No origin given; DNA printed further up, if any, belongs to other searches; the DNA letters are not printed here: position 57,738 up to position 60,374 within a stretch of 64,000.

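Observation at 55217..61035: Receptor-independent chemosensory-like module: transmembrane PAS sensor fused to an HPt + CheA-type ATPase core, with CheY, two CheX, REC-DUF4388 and a wHTH protein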

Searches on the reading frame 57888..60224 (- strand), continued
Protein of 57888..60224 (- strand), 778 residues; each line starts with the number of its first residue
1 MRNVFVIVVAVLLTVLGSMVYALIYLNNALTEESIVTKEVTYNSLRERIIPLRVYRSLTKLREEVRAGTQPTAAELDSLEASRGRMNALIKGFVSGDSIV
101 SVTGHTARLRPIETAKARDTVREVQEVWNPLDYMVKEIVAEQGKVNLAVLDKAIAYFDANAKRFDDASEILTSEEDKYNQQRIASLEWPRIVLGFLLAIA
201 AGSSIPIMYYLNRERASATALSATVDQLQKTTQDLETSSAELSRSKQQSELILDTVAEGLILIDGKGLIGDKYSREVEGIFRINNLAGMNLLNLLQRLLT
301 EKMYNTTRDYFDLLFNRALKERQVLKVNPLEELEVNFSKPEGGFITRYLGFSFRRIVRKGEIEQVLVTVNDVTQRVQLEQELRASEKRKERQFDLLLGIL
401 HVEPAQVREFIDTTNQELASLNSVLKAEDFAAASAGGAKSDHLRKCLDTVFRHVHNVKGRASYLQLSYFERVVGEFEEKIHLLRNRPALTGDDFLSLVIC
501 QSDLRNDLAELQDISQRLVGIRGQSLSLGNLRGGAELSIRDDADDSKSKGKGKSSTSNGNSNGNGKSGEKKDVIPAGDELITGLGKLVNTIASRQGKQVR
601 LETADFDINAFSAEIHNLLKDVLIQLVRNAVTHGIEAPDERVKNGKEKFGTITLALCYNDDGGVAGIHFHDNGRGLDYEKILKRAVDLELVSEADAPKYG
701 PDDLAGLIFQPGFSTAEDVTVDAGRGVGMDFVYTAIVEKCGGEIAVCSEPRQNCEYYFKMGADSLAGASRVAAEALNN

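Call 41: fold_search(model_id=the predicted structure, library=pdb)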
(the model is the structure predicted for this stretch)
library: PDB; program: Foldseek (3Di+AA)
matches with E <= 10: 1112; with E <= 0.001: 123
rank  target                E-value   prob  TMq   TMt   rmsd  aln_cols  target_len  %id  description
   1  1i58_A                3.0e-11  1.00  0.20  0.74   4.0       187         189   31  STRUCTURE OF THE HISTIDINE KINASE CHEA ATP-BINDING DOMAIN IN COMPLEX WITH ATP ANALOG ADPCP AND MAGNESIUM (released 2001-08-26)
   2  3ja6_C                3.4e-11  1.00  0.20  0.40   4.2       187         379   29  Cryo-electron Tomography and All-atom Molecular Dynamics Simulations Reveal a Novel Kinase Conformational Switch in Ba (released 2015-12-09)
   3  9a5d_A                4.2e-11  1.00  0.14  0.17  41.5       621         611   12  Integrative model of WALK-YYCH by crosslinking MS and deep learning (released 2024-09-18)
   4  1i59_B                4.9e-11  1.00  0.20  0.76   4.6       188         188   31  STRUCTURE OF THE HISTIDINE KINASE CHEA ATP-BINDING DOMAIN IN COMPLEX WITH ADPNP AND MAGENSIUM (released 2001-08-26)
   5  8oz9_A                5.4e-11  1.00  0.20  0.85   2.2       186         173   28  Structure of the Histidine Kinase CheA ATP-Binding domain in complex with compound QUI-SV-383 (released 2024-05-15)
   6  1i5c_B                7.0e-11  1.00  0.20  0.78   3.7       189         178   27  STRUCTURE OF CHEA DOMAIN P4 IN COMPLEX WITH ADP (released 2001-08-26)
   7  4gcz_A                7.0e-11  1.00  0.16  0.31  27.5       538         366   13  Structure of a blue-light photoreceptor (released 2013-06-19)
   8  1i5b_A                7.3e-11  1.00  0.20  0.78   3.1       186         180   28  STRUCTURE OF CHEA DOMAIN P4 IN COMPLEX WITH ADPNP AND MANGANESE (released 2001-08-26)
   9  8oyq_A                8.6e-11  1.00  0.20  0.82   2.3       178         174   29  Structure of the Histidine Kinase CheA ATP-Binding domain in complex with compound ODDHK13 (released 2024-05-15)
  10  1i5c_A                8.6e-11  1.00  0.20  0.79   3.4       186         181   28  STRUCTURE OF CHEA DOMAIN P4 IN COMPLEX WITH ADP (released 2001-08-26)
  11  8oyq_B                9.0e-11  1.00  0.21  0.87   2.5       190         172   26  Structure of the Histidine Kinase CheA ATP-Binding domain in complex with compound ODDHK13 (released 2024-05-15)
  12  6mi6_C                9.0e-11  1.00  0.20  0.79   3.8       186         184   29  STRUCTURE OF CHEA DOMAIN P4 IN COMPLEX WITH AN ADP ANALOG (released 2018-12-05)
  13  6mi6_B                1.1e-10  1.00  0.21  0.78   3.4       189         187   31  STRUCTURE OF CHEA DOMAIN P4 IN COMPLEX WITH AN ADP ANALOG (released 2018-12-05)
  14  8c5v_A                1.1e-10  1.00  0.20  0.38   3.5       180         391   37  Chemotaxis core signalling unit from E protein lysed E. coli cells (released 2023-09-13)
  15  8oyz_A                1.2e-10  1.00  0.20  0.85   2.2       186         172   27  Structure of the Histidine Kinase CheA ATP-Binding domain in complex with compound ODDHK10 (released 2024-05-15)
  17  1i5d                  1.5e-10  1.00  0.20  0.74   3.8       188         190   29  STRUCTURE OF CHEA DOMAIN P4 IN COMPLEX WITH TNP-ATP (released 2001-08-26)
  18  6mi6_A                1.6e-10  1.00  0.20  0.80   3.6       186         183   30  STRUCTURE OF CHEA DOMAIN P4 IN COMPLEX WITH AN ADP ANALOG (released 2018-12-05)
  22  1i5a_A                2.3e-10  1.00  0.20  0.78   3.2       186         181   29  STRUCTURE OF CHEA DOMAIN P4 IN COMPLEX WITH ADPCP AND MANGANESE (released 2001-08-26)
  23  1i5a_B                2.8e-10  1.00  0.20  0.81   2.7       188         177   28  STRUCTURE OF CHEA DOMAIN P4 IN COMPLEX WITH ADPCP AND MANGANESE (released 2001-08-26)
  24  8a6x_B                3.0e-10  1.00  0.17  0.33  26.9       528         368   12  Crystal structure of a chimeric LOV-Histidine kinase SB2F1 (asymmetrical variant, trigonal form with long c axis) (released 2024-01-10)
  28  1i5b_B                3.7e-10  1.00  0.20  0.80   3.2       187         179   27  STRUCTURE OF CHEA DOMAIN P4 IN COMPLEX WITH ADPNP AND MANGANESE (released 2001-08-26)
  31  6mi6_D                7.2e-10  1.00  0.19  0.79   3.6       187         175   26  STRUCTURE OF CHEA DOMAIN P4 IN COMPLEX WITH AN ADP ANALOG (released 2018-12-05)
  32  2ch4_B                1.1e-09  1.00  0.19  0.45   2.8       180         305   27  Complex between Bacterial Chemotaxis histidine kinase CheA domains P4 and P5 and receptor-adaptor protein CheW (released 2006-04-18)
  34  2ch4_A                1.3e-09  1.00  0.20  0.45   3.9       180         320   30  Complex between Bacterial Chemotaxis histidine kinase CheA domains P4 and P5 and receptor-adaptor protein CheW (released 2006-04-18)
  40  4gcz_B                6.3e-09  1.00  0.13  0.25  24.9       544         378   12  Structure of a blue-light photoreceptor (released 2013-06-19)
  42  4i5s_A                1.2e-08  1.00  0.15  0.28  26.4       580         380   12  Structure and function of sensor histidine kinase (released 2013-03-27)
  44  4i5s_B                1.1e-07  1.00  0.13  0.24  28.4       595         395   13  Structure and function of sensor histidine kinase (released 2013-03-27)
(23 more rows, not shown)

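Call 75: search_protein_families(library=ncbifam, proteins=[L004:6467-7801:-], max_evalue=0.00001)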
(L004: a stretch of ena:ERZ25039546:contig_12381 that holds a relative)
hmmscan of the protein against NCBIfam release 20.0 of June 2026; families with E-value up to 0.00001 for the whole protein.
L004:6467-7801:- (444 aa): 5 families
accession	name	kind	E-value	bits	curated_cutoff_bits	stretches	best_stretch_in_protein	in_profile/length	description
NF049980.1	SfMCT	equivalog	8.4e-93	311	320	2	198-414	156-378/378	L-lactate MFS transporter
TIGR00890.1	2A0111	subfamily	8.9e-55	186.1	374.85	1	4-420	2-376/377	oxalate/formate antiport family MFS transporter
TIGR04259.1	oxa_formateAnti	equivalog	7.5e-38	130.4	335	2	199-425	157-391/405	oxalate/formate MFS antiporter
TIGR00892.1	2A0113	subfamily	9.1e-09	34.5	586.1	1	22-144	36-155/455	monocarboxylate transporter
TIGR00893.1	2A0114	subfamily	8.4e-06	25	395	1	237-423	203-396/399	D-galactonate transporter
